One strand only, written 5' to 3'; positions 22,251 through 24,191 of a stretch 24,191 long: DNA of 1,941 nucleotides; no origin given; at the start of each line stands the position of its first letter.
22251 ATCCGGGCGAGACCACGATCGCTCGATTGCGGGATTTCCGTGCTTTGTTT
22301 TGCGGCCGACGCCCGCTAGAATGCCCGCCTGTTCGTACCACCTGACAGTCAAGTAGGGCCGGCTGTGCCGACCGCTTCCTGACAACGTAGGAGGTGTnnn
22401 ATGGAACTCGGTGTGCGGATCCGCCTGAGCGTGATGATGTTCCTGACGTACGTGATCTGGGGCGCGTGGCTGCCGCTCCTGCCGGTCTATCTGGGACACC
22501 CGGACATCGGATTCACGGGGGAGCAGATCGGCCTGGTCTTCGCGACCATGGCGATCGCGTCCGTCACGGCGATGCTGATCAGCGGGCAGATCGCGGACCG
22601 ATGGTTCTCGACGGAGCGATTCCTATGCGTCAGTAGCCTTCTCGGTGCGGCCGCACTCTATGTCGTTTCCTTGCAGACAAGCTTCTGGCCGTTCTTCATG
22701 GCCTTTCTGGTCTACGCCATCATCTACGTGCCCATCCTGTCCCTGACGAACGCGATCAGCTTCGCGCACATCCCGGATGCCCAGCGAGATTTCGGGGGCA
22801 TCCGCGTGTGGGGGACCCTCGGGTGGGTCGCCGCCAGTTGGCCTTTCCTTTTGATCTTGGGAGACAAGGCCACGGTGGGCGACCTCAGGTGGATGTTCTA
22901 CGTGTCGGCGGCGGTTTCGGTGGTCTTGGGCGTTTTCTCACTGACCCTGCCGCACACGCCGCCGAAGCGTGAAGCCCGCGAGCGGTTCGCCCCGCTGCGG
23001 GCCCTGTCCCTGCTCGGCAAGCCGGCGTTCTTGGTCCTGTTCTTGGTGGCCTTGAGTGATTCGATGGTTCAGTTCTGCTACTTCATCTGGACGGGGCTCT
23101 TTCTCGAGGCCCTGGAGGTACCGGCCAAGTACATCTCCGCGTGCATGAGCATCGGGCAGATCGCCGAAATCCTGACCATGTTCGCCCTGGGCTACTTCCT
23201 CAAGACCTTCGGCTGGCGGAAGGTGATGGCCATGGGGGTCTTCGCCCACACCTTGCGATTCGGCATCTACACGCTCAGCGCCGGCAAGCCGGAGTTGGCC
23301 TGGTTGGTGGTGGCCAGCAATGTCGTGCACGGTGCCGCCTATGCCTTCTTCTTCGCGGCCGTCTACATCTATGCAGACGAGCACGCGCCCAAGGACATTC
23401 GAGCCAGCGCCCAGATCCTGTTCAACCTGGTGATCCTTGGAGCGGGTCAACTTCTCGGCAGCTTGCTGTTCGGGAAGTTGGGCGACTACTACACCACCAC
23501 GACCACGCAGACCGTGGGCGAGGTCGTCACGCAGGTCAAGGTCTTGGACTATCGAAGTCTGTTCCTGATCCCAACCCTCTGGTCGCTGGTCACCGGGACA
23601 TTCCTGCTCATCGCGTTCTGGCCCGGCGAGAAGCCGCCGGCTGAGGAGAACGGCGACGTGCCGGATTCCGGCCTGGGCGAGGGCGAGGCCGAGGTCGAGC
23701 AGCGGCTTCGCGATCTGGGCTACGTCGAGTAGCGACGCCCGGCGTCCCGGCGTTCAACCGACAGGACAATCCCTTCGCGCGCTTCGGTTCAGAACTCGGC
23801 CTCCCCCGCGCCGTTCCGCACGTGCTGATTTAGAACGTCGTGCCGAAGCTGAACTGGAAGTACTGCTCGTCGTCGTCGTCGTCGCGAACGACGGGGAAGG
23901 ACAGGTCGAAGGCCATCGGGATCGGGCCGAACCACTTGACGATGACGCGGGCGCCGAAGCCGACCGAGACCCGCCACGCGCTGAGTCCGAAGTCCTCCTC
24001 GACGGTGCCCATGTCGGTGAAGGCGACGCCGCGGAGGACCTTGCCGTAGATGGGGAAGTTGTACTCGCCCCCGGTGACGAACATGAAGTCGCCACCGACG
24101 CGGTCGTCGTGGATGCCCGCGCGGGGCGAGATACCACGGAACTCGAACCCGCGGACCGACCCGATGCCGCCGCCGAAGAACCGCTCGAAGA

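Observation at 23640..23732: MFS transporter ending in an acidic linker plus '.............' tail typical of sulfatase/AlkP enzymes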

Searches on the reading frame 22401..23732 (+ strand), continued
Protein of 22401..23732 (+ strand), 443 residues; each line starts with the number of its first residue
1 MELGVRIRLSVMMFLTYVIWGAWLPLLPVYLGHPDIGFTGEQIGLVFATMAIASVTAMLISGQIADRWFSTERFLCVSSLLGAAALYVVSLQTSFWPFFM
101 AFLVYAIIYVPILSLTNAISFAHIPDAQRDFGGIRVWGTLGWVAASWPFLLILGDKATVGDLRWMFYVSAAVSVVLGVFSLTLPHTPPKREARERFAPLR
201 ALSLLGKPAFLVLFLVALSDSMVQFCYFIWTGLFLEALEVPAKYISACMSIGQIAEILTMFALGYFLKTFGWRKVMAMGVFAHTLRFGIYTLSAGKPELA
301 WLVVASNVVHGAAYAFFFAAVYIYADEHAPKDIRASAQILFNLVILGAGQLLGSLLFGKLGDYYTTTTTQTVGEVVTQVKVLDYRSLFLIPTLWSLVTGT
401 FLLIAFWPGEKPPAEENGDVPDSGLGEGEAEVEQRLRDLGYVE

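Call 31: find_encoding_contigs(protein=P0005, flank=10000, max_places=2)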
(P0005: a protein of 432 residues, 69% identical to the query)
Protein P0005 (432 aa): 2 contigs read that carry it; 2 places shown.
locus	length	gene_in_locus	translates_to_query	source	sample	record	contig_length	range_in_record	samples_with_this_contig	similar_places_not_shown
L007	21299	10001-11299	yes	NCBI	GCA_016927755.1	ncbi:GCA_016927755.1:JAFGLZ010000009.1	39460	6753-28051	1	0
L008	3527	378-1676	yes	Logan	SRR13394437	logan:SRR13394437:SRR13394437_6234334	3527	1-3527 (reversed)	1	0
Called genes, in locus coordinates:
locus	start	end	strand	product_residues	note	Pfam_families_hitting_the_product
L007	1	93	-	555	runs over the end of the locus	PF03321:GH3, PF23571:GH3_M, PF23572:GH3_C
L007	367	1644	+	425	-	PF12708:Pect-lyase_RHGA_epim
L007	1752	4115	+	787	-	PF03417:AAT, PF18998:Flg_new_2 (weak)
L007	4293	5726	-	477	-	PF01208:URO-D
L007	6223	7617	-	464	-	PF02056:Glyco_hydro_4, PF11975:Glyco_hydro_4C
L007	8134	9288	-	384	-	PF07690:MFS_1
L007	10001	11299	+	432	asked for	PF03825:Nuc_H_symport, PF07690:MFS_1, PF12832:MFS_1_like, PF00083:Sugar_tr, PF07690:MFS_1 (weak)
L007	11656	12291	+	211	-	PF22381:Staph_reg_Sar_Rot, PF01047:MarR, PF12802:MarR_2, PF13412:HTH_24 (weak), PF13463:HTH_27 (weak), PF25212:HVO_A0114 (faint)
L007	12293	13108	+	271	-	PF08241:Methyltransf_11 (faint), PF13489:Methyltransf_23 (weak), PF13649:Methyltransf_25 (weak)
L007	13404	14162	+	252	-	PF00005:ABC_tran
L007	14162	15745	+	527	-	PF00528:BPD_transp_1, PF04069:OpuAC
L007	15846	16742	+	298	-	-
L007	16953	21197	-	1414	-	PF13174:TPR_6 (faint), PF07719:TPR_2 (faint), PF13428:TPR_14 (faint), PF13432:TPR_16 (faint), PF13360:PQQ_2, PF13360:PQQ_2 (weak), PF13570:Beta-prop_ACSF4 (weak), PF13360:PQQ_2 (weak), +4 more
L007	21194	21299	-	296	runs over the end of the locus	PF01048:PNP_UDP_1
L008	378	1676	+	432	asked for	PF03825:Nuc_H_symport, PF07690:MFS_1, PF12832:MFS_1_like, PF00083:Sugar_tr, PF07690:MFS_1 (weak)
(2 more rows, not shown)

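Call 65: search_solved_structures(query=P0001, max_evalue=0.001)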
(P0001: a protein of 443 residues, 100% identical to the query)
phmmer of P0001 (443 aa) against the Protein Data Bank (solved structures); distinct sequences matched with E-value up to 0.001: 3.
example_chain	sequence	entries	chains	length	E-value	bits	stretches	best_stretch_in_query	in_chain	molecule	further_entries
8zoj_B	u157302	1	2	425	1e-58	202.7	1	7-360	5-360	Putative nucleoside transporter YegT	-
7dla_A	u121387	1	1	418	4.7e-43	151.1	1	4-367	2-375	Nucleoside permease NupG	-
7dl9_A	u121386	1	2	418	2.1e-42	148.9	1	4-367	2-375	Nucleoside permease NupG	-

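Call 68: predict_structure(alignment_id=A5)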
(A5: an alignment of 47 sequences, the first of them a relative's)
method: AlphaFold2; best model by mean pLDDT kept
length: 443 residues; sequences in the alignment: 47
mean_pLDDT: 91.2   pTM: 0.88
mean pLDDT of the five models: 91.2, 91.0, 90.0, 89.4, 89.1
residues with pLDDT >= 90: 339; 70-90: 74; 50-70: 22; < 50: 8
segments of 3 or more residues with pLDDT < 50: 421-425
pLDDT, mean of each block of 10 residues (from residue 1): 95 97 97 97 97 89 84 96 98 98 97 91 88 93 95 95 98 98 93 69 93 97 96 97 97 93 91 95 97 98 96 89 88 83 91 98 96 93 98 98 94 64 50 67 52
secondary structure, 60 per line:
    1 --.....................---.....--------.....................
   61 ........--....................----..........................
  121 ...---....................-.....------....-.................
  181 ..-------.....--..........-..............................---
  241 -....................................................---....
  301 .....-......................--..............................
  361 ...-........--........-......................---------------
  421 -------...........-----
elements in order: H3-23 H27-31 H40-68 H71-90 H95-123 H127-146 H148-152 H159-162 H164-182 H190-194 H197-206 H208-237 H242-293 H297-305 H307-328 H331-363 E365-372 E375-382 H384-405 H428-438

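Call 92: list_cluster_members(proteins=[P0005, P0002, P0006, P0010, P0132, P0158, P0188, P0203, P0215, P0220])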
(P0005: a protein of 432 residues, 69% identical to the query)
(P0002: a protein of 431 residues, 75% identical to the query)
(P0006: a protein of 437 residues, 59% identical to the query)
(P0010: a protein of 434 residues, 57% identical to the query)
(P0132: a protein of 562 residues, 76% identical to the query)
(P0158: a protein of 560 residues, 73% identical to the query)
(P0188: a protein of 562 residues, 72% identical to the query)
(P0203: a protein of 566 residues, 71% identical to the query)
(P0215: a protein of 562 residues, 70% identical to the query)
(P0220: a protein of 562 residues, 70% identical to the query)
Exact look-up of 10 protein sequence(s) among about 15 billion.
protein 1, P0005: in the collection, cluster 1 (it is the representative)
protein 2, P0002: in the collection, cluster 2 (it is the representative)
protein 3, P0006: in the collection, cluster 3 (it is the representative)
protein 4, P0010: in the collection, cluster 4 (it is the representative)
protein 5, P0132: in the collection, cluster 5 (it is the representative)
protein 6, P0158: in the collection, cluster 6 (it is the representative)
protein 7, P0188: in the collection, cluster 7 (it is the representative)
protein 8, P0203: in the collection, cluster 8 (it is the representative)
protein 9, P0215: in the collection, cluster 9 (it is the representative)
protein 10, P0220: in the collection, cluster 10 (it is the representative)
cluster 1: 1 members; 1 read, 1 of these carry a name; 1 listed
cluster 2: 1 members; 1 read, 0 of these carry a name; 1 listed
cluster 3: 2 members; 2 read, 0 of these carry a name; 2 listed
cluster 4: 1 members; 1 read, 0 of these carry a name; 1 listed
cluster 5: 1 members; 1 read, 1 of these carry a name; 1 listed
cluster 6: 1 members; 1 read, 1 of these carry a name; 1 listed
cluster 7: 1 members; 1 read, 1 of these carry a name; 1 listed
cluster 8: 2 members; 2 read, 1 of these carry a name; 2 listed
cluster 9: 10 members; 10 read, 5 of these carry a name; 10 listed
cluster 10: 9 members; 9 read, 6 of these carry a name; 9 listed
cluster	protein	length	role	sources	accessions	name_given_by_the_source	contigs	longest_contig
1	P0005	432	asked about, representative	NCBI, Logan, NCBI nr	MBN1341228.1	MAG: MFS transporter [Phycisphaerae bacterium] | MFS transporter [Phycisphaerae bacterium]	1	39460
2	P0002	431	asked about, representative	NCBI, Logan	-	-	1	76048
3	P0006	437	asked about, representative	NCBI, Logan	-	-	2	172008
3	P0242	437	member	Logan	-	-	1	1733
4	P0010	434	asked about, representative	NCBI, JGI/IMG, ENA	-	-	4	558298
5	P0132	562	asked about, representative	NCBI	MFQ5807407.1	MAG: alkaline phosphatase family protein [Phycisphaerae bacterium]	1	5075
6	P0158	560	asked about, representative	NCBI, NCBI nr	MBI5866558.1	MAG: alkaline phosphatase family protein [Planctomycetes bacterium] | alkaline phosphatase family protein [Planctomycetota bacterium]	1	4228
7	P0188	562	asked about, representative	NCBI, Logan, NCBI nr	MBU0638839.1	MAG: alkaline phosphatase family protein [Planctomycetes bacterium] | alkaline phosphatase family protein [Planctomycetota bacterium]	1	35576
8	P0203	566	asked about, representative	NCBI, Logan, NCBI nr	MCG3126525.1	MAG: hypothetical protein CHACPFDD_01361 [Phycisphaerae bacterium] | hypothetical protein [Phycisphaerae bacterium]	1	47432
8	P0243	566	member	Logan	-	-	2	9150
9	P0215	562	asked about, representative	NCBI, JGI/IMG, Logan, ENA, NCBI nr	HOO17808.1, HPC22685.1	MAG TPA: alkaline phosphatase family protein [Phycisphaerae bacterium] | predicted AlkP superfamily phosphohydrolase/phosphomutase | alkaline phosphatase family protein [Phycisphaerae bacterium]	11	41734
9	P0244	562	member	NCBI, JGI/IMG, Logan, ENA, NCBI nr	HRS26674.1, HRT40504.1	MAG TPA: alkaline phosphatase family protein [Phycisphaerae bacterium] | predicted AlkP superfamily phosphohydrolase/phosphomutase | alkaline phosphatase family protein [Phycisphaerae bacterium]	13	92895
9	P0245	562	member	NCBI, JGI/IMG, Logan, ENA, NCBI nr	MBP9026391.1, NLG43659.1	MAG: alkaline phosphatase family protein [Phycisphaerae bacterium] | predicted AlkP superfamily phosphohydrolase/phosphomutase | alkaline phosphatase family protein [Phycisphaerae bacterium]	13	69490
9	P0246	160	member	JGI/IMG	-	predicted AlkP superfamily phosphohydrolase/phosphomutase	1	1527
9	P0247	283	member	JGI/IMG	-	predicted AlkP superfamily phosphohydrolase/phosphomutase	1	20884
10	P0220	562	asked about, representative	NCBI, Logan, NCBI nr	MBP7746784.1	MAG: alkaline phosphatase family protein [Phycisphaerae bacterium] | alkaline phosphatase family protein [Phycisphaerae bacterium]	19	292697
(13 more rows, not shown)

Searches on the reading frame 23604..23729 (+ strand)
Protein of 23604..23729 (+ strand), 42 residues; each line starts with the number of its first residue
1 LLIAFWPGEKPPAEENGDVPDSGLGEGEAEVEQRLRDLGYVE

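Call 17: find_homologous_proteins(query=A2, max_evalue=10)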
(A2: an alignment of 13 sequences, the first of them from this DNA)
Query A2 (13 sequences): 471 candidates shared short words with the query, none scored E <= 10.

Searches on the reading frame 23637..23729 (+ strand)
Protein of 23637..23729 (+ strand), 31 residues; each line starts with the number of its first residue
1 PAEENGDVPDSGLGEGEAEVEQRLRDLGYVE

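Call 32: search_protein_representatives(alignment_id=A3)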
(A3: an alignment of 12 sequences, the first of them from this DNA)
Query: 12 sequences, 31 profile positions. Proteins with E-value up to 0.001 (for the whole library): 2; up to 1e-10: 0; up to 1e-30: 0. The best 2 are listed.
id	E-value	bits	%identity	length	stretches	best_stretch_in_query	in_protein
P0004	1.6e-08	50.3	-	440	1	3-31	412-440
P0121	8.8e-04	35.2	-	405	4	14-29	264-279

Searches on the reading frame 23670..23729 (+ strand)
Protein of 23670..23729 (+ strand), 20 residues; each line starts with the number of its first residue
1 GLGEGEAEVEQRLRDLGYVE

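Call 18: search_solved_structures(query=A1, max_evalue=10, show_alignments=5)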
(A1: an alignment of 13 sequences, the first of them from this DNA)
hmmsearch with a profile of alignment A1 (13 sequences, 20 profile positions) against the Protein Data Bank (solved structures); distinct sequences matched with E-value up to 10: 2.
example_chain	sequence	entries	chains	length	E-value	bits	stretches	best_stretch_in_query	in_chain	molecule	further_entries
3p4p_A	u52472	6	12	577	1.7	11.6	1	6-16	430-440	Fumarate reductase flavoprotein subunit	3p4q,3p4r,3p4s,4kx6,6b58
4gkg_A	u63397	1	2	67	3.9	10.4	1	6-16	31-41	C4-dicarboxylate transport sensor protein dctB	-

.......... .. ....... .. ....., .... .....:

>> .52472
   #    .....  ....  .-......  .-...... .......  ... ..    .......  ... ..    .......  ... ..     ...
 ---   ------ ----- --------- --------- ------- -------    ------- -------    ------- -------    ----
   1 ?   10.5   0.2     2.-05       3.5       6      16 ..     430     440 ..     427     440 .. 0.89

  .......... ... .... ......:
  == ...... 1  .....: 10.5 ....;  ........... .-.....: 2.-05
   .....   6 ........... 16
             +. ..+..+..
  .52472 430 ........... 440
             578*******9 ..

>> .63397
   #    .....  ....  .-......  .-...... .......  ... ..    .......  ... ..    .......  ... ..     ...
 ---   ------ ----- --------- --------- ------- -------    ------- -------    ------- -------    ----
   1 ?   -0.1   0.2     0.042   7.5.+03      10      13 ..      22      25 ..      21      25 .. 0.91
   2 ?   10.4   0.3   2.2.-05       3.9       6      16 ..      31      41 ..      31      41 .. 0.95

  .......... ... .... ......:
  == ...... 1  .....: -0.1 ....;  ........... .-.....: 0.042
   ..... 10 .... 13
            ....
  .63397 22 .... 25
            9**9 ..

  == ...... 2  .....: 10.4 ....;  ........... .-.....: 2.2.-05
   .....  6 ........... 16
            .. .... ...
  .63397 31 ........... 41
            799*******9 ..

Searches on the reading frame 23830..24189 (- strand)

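Call 20: search_protein_families(library=pfam, proteins=[window:23830-24189:-], max_evalue=0.001)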
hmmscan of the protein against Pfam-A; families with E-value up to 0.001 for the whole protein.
window:23830-24189:- (119 aa): 1 family
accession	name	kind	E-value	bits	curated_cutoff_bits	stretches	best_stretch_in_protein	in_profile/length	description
PF01103.29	Omp85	-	2.2e-21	77.2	24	1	1-119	196-325/325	Omp85 superfamily domain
